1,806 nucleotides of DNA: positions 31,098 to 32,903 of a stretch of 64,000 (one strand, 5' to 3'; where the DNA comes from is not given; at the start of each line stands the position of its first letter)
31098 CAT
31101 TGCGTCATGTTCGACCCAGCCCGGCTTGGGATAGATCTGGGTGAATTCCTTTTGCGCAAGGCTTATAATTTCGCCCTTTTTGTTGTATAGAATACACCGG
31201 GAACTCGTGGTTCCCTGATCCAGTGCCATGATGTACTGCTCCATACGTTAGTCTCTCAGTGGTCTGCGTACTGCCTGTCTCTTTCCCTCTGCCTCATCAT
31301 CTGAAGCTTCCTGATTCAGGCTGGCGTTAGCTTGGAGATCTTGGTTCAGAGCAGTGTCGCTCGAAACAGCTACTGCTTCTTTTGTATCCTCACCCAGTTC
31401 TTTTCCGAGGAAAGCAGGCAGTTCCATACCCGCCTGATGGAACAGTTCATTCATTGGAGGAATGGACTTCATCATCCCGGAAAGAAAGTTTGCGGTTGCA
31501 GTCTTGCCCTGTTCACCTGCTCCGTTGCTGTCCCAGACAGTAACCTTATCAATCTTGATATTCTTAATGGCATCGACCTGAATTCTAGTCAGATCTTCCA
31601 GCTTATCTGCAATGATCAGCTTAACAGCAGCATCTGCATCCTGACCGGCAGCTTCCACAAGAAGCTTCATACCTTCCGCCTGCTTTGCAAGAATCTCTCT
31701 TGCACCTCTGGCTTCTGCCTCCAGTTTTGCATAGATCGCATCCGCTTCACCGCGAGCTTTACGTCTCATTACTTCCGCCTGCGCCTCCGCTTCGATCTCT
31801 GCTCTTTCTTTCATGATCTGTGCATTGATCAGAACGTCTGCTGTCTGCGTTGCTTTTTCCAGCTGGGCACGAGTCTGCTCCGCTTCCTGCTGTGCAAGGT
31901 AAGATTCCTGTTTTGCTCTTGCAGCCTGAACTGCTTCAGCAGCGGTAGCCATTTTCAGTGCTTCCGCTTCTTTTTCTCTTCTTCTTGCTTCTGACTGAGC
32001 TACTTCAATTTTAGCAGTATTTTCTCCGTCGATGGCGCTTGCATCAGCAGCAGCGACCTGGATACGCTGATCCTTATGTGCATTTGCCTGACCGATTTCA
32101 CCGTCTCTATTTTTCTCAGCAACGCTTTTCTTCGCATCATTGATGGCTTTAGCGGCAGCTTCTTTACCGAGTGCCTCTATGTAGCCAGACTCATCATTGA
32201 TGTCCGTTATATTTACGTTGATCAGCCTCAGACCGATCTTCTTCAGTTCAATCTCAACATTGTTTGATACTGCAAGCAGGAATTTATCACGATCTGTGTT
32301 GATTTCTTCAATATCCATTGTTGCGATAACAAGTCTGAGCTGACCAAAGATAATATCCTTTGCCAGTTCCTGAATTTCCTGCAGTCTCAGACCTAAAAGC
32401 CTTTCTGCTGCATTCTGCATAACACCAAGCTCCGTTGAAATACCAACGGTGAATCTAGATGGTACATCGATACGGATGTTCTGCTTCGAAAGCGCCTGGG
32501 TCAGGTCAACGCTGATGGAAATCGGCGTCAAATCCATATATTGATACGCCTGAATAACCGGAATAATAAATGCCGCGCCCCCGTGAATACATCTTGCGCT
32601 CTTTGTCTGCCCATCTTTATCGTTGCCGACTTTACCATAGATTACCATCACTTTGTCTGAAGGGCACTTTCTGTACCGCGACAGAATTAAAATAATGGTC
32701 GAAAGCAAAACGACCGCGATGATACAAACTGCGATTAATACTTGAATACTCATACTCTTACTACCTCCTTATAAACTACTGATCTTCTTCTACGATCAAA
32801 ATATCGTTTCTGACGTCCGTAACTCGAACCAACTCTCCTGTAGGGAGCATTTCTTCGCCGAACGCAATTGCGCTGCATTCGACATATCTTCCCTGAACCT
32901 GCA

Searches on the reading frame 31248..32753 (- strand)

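Call 60: search_protein_families(library=pfam, proteins=[window:31248-32753:-], max_evalue=0.001)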
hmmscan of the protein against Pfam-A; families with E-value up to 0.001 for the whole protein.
window:31248-32753:- (501 aa): 1 family
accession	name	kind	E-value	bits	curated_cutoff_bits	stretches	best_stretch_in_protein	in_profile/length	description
PF01145.31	Band_7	-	1.5e-24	87.5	23.6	1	34-215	7-175/176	SPFH domain / Band 7 family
